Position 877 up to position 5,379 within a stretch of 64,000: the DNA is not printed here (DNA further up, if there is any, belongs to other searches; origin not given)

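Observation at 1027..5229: CagY-scale VirB10: ~1000-residue repeat module in front of a canonical VirB10 barrel domain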

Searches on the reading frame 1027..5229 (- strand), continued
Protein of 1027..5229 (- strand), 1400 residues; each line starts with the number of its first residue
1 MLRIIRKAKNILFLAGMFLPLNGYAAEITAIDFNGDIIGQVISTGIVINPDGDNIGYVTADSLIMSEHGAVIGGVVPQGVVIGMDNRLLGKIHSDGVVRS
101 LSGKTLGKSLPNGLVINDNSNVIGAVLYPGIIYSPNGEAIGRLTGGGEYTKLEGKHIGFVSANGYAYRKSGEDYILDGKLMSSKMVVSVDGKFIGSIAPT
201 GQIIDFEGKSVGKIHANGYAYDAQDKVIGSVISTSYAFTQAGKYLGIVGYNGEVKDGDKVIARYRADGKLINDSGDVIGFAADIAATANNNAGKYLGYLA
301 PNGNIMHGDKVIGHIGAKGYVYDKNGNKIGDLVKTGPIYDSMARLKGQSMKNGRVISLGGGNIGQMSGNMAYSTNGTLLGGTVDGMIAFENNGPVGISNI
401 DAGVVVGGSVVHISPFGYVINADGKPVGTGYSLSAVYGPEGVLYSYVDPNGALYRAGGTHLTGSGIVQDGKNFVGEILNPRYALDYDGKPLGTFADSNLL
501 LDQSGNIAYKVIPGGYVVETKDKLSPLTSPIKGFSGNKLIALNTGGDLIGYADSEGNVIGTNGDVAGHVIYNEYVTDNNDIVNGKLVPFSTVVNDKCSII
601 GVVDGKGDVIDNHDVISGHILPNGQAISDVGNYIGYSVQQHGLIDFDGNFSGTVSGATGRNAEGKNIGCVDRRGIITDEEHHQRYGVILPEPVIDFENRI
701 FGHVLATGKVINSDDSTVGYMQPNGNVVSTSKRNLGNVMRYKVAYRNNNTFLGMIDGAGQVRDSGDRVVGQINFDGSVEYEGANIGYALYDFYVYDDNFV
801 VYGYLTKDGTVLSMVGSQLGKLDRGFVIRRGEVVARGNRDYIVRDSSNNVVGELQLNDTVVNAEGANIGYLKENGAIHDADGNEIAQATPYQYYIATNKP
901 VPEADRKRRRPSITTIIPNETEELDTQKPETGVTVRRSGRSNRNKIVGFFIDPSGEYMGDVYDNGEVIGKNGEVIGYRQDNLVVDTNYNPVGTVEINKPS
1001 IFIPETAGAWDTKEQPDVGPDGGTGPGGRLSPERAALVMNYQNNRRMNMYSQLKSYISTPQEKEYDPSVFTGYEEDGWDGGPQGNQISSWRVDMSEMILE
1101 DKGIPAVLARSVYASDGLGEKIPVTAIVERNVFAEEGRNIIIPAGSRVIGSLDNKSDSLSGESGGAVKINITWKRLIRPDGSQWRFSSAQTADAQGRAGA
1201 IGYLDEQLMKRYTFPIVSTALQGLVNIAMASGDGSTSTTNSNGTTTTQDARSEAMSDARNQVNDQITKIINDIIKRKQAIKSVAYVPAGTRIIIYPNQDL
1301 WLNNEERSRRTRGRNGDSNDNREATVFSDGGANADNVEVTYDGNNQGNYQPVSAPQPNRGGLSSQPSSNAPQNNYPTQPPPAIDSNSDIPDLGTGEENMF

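Call 19: find_related_loci(query=A1, collection=genome_contigs, flank=10000)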
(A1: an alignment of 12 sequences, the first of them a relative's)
Query A1 (1400 aa) in genome_contigs; peptide patterns used: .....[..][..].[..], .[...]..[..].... (x = any residue, [..] = any of these).
280 stretches matched a pattern; 254 encode a relative of the query (tblastn E <= 1e-3); the best 80 are kept; 80 distinct loci.
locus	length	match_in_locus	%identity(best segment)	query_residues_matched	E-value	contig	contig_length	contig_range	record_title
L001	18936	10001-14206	85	1-1400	0e+0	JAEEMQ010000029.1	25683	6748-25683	MAG: Alphaproteobacteria bacterium isolate Tb.RUG.243 k141_7374850_flag=0_multi=13.9966_len=25683, whole genome shotgun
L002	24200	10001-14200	84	1-1400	0e+0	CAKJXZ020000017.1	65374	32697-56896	Proteobacteria bacterium isolate MAG-R073 genome assembly, contig: k141_204930, whole genome shotgun sequence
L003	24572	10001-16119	73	1-1351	0e+0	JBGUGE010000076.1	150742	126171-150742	MAG: Alphaproteobacteria bacterium isolate ruminal_MAG_381 ruminal_MAG_381_contig_0076, whole genome shotgun sequence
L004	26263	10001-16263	69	1-1392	0e+0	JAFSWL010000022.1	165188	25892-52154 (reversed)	MAG: Alphaproteobacteria bacterium isolate RGIG3536 Goat_Rumen.Co__c972046, whole genome shotgun sequence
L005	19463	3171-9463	59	3-1390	0e+0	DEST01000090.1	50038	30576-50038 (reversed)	MAG TPA_asm: Alphaproteobacteria bacterium UBA3307 UBA3307_contig_102051, whole genome shotgun sequence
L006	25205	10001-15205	58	1-1399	0e+0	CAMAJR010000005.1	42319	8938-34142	MAG: uncultured Alphaproteobacteria bacterium isolate SRR5666655_bin.23_metaWRAP_v1.3_MAG genome assembly, contig: ERZ11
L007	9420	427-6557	54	1-1393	0e+0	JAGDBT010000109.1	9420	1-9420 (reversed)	MAG: Alphaproteobacteria bacterium isolate RGIG10323 Yak_Rumen.Co__c4605762, whole genome shotgun sequence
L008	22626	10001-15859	54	1-1390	0e+0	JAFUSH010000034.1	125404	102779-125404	MAG: Alphaproteobacteria bacterium isolate RGIG4780 Roe_deer_Reticulum-3__c1106, whole genome shotgun sequence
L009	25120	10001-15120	53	11-1392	0e+0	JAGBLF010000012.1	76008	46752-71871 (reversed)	MAG: Alphaproteobacteria bacterium isolate RGIG9217 Water_deer_Rumen-1__c232049, whole genome shotgun sequence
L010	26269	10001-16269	52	5-1392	0e+0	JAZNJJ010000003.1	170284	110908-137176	MAG: Alphaproteobacteria bacterium isolate T1900044680_TS20190146.MAGScoT_cleanbin_000022 SGB_1681_k141_1758589, whole g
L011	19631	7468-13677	52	11-1392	0e+0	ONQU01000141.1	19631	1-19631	uncultured Rhodospirillaceae bacterium isolate RUG560 genome assembly, contig: k87_49568886, whole genome shotgun sequen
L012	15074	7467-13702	52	1-1355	0e+0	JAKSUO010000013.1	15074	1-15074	MAG: Alphaproteobacteria bacterium isolate Horse_feces335 MAG335_13, whole genome shotgun sequence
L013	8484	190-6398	51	1-1392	0e+0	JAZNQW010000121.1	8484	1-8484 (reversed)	MAG: Alphaproteobacteria bacterium isolate T1900044823_TS20190289.MAGScoT_cleanbin_000011 SGB_2851_k141_1241849, whole g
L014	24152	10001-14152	50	11-1392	0e+0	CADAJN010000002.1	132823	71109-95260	MAG: uncultured proteobacterium isolate RUG13362 genome assembly, contig: RUG13362_asm_2, whole genome shotgun sequence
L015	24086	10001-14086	53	11-1382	0e+0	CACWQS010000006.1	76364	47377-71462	MAG: uncultured proteobacterium isolate RUG10838 genome assembly, contig: RUG10838_asm_6, whole genome shotgun sequence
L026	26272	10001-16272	52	12-1302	0e+0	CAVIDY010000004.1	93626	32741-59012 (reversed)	Bacteroidaceae bacterium isolate H07635-L1_cleanbin_000017 genome assembly, contig: Spades_H07635-L1_contig_78, whole ge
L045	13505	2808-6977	41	12-1400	0e+0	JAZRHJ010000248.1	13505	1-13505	MAG: Alphaproteobacteria bacterium isolate T1900045482_YK20190176.MAGScoT_cleanbin_000025 SGB_7325_k141_2933200, whole g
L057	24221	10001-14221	39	2-1400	0e+0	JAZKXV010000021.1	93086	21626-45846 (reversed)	MAG: Alphaproteobacteria bacterium isolate T1900045114_TC20190108.MAGScoT_cleanbin_000007 SGB_4803_k141_1690534, whole g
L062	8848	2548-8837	40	2-1302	0e+0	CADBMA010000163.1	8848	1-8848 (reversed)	MAG: uncultured Rhodospirillales bacterium isolate RUG14090 genome assembly, contig: RUG14090_asm_163, whole genome shot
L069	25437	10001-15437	39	21-1307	0e+0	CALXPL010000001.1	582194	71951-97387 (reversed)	MAG: uncultured Alphaproteobacteria bacterium isolate BRZ_FQ__bin96 genome assembly, contig: BRZ_FQ__NODE_1_length_58219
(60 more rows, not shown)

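Call 26: search_protein_families(library=pfam, proteins=[L002:14215-15189:+, L002:15205-16329:+, L002:16404-16976:-, L002:16993-17634:-, L002:17634-19304:-, L002:20349-23114:+, L069:7787-11404:+, L069:11406-15851:+, L069:16843-17673:-, L069:18756-21089:+], max_evalue=0.001)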
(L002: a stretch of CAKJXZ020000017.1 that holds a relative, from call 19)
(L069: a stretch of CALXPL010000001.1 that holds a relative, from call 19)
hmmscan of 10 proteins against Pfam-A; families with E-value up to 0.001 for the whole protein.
L002:14215-15189:+ (324 aa): 2 families
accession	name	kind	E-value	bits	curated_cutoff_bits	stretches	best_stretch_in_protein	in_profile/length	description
PF00437.27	T2SSE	-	6.9e-24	84.6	24.9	1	139-283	117-257/370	Type II/IV secretion system protein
PF01580.24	FtsK_SpoIIIE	-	2e-05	24.6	24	0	162-185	36-60/221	FtsK/SpoIIIE family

L002:15205-16329:+ (374 aa): 1 family
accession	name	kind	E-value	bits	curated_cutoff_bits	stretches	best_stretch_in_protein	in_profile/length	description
PF11335.13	DUF3137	-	2.3e-29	102.5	26.1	1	174-367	2-136/139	Protein of unknown function (DUF3137)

L002:16404-16976:- (190 aa): 4 families
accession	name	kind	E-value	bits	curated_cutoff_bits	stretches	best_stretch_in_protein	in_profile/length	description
PF13847.12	Methyltransf_31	-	1.6e-06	28.3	27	1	64-164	2-112/145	Methyltransferase domain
PF13649.12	Methyltransf_25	-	1.9e-06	28.9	27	1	70-144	2-81/97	Methyltransferase domain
PF02390.23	Methyltransf_4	-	3.1e-06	27.2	24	1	68-124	4-62/173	Putative methyltransferase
PF08123.19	DOT1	-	2.5e-05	24.4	23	1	47-98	24-75/205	Histone methylation protein DOT1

L002:16993-17634:- (213 aa): 8 families
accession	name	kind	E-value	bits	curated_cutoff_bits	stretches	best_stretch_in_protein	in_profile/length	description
PF01926.29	MMR_HSR1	-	3.1e-21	76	21.9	1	40-158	1-113/113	50S ribosome-binding GTPase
PF03193.22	RsgA_GTPase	-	6.3e-09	36.3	30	1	40-94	108-168/174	RsgA GTPase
PF02421.24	FeoB_N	-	2.3e-06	27.7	27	1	40-167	2-123/156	Ferrous iron transport protein B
PF00350.29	Dynamin_N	-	8.9e-06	26.3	27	0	41-65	1-25/168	Dynamin family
PF00009.33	GTP_EFTU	-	2.4e-05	24.4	26.5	0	124-200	96-176/188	Elongation factor Tu GTP binding domain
PF09439.16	SRPRB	-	0.00054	19.8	25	1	40-131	5-83/178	Signal recognition particle receptor beta subunit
PF00735.24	Septin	-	0.0006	19.6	26.2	0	42-181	8-173/280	Septin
PF02492.25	cobW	-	0.00088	19.3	20.7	0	99-183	96-177/180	CobW/HypB/UreG, nucleotide-binding domain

L002:17634-19304:- (556 aa): 2 families
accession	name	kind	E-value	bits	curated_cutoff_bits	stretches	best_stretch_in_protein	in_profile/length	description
PF14849.12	YidC_periplas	-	5.1e-73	246.9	24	1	73-345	1-282/283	YidC periplasmic domain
PF02096.25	60KD_IMP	-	1.3e-56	191.5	35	1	357-550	1-162/163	60Kd inner membrane protein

L002:20349-23114:+ (921 aa): 1 family
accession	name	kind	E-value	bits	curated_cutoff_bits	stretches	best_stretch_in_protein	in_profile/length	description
PF03572.23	Peptidase_S41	-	7.4e-15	55.4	24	1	687-866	2-164/165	Peptidase family S41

L069:7787-11404:+ (1205 aa): 5 families
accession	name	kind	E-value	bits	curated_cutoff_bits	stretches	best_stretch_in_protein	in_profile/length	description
PF21785.3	Bflower_2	-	2.4e-75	250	38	9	317-402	17-98/112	5-fold beta-flower protein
PF21784.3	Bflower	-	2.4e-31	108.9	25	3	423-471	20-66/116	4-fold beta flower protein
PF12396.14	DUF3659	-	8.5e-28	96.5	24.8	2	316-365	10-55/61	Protein of unknown function (DUF3659)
PF05593.20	RHS_repeat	-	1.8e-16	60.5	22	0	254-286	2-38/38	RHS Repeat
PF15780.11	ASH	-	0.00026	21.6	27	0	91-164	14-84/98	Abnormal spindle-like microcephaly-assoc'd, ASPM-SPD-2-Hydin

L069:11406-15851:+ (1481 aa): 4 families
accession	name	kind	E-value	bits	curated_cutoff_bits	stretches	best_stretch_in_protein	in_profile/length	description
PF21785.3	Bflower_2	-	1.1e-54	183.5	38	6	600-681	20-98/112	5-fold beta-flower protein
PF03743.19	TrbI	-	3.7e-31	108.9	35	1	1149-1339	2-188/188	Bacterial conjugation TrbI-like protein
PF21784.3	Bflower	-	2.9e-23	82.9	25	2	887-956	3-61/116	4-fold beta flower protein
PF12396.14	DUF3659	-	5.9e-11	42.5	24.8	0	926-946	10-30/61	Protein of unknown function (DUF3659)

L069:16843-17673:- (276 aa): 1 family
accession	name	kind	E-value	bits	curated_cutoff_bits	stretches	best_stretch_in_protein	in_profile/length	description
PF00270.35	DEAD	-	3.7e-17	63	26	1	25-179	1-156/167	DEAD/DEAH box helicase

L069:18756-21089:+ (777 aa): 6 families
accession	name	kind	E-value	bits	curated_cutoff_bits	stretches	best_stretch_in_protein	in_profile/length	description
PF02896.24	PEP-utilizers_C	-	4.9e-82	275.8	22.8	1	453-742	3-292/293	PEP-utilising enzyme, PEP-binding domain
PF05524.18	PEP-utilisers_N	-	1.9e-21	76.9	24.4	1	208-326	1-121/121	PEP-utilising enzyme, N-terminal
PF13185.12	GAF_2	-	1.3e-17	64.7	28.6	1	48-182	4-134/136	GAF domain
PF01590.32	GAF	-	3e-16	60.6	22.4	1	49-180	3-130/133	GAF domain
PF00391.29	PEP-utilizers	-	1.5e-15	57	23.1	1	357-426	5-72/72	PEP-utilising enzyme, mobile domain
PF13492.12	GAF_3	-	1.9e-06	28.8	27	1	49-178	3-122/129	GAF domain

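Call 70: list_cluster_members(proteins=[P0074, P0078, P0070, P0084, P0073, P0095, P0077, P0065, P0021, P0001])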
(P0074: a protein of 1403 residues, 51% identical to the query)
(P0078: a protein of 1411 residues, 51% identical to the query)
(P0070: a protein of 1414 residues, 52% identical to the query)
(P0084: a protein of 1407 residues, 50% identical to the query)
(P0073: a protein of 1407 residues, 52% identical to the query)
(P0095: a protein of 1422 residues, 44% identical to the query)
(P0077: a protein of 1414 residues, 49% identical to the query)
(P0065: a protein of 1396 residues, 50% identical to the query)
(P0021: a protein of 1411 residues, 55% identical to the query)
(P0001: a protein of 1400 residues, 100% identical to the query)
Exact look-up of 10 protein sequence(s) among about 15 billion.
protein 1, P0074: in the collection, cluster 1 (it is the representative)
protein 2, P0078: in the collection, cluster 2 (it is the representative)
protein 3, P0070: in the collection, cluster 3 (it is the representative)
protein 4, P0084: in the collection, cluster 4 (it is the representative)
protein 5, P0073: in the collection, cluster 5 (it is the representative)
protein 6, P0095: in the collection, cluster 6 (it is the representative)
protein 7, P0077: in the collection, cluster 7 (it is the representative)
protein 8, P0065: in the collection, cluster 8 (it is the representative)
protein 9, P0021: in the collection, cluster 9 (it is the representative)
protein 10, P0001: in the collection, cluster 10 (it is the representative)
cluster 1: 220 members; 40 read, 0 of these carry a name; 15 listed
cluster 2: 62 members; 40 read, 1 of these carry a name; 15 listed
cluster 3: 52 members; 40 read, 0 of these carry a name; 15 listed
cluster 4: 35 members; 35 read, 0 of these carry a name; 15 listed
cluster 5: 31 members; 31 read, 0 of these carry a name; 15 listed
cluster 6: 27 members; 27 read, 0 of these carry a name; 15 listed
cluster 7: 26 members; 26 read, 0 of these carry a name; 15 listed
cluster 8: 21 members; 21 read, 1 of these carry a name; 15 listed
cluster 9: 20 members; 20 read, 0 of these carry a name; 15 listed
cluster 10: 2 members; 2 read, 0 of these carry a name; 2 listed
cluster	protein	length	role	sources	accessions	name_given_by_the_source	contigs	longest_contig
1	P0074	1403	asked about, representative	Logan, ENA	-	-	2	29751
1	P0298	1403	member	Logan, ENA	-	-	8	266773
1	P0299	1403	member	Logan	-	-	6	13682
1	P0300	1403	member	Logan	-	-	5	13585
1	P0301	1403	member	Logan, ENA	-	-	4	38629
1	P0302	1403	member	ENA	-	-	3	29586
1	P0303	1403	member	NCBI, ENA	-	-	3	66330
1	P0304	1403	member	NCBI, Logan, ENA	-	-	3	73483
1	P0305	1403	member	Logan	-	-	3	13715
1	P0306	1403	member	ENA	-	-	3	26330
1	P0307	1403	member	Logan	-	-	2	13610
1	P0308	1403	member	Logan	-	-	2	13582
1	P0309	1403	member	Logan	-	-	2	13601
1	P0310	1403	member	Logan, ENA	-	-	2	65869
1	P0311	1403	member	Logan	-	-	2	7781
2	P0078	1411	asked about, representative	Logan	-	-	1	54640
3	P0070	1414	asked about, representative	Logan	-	-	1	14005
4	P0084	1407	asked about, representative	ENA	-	-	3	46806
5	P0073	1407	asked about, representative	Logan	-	-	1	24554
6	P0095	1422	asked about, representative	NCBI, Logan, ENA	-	-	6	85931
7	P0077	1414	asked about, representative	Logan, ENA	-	-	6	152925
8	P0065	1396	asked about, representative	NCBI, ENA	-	-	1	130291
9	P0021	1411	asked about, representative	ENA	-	-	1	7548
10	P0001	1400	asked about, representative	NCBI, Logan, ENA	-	-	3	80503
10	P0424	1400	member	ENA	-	-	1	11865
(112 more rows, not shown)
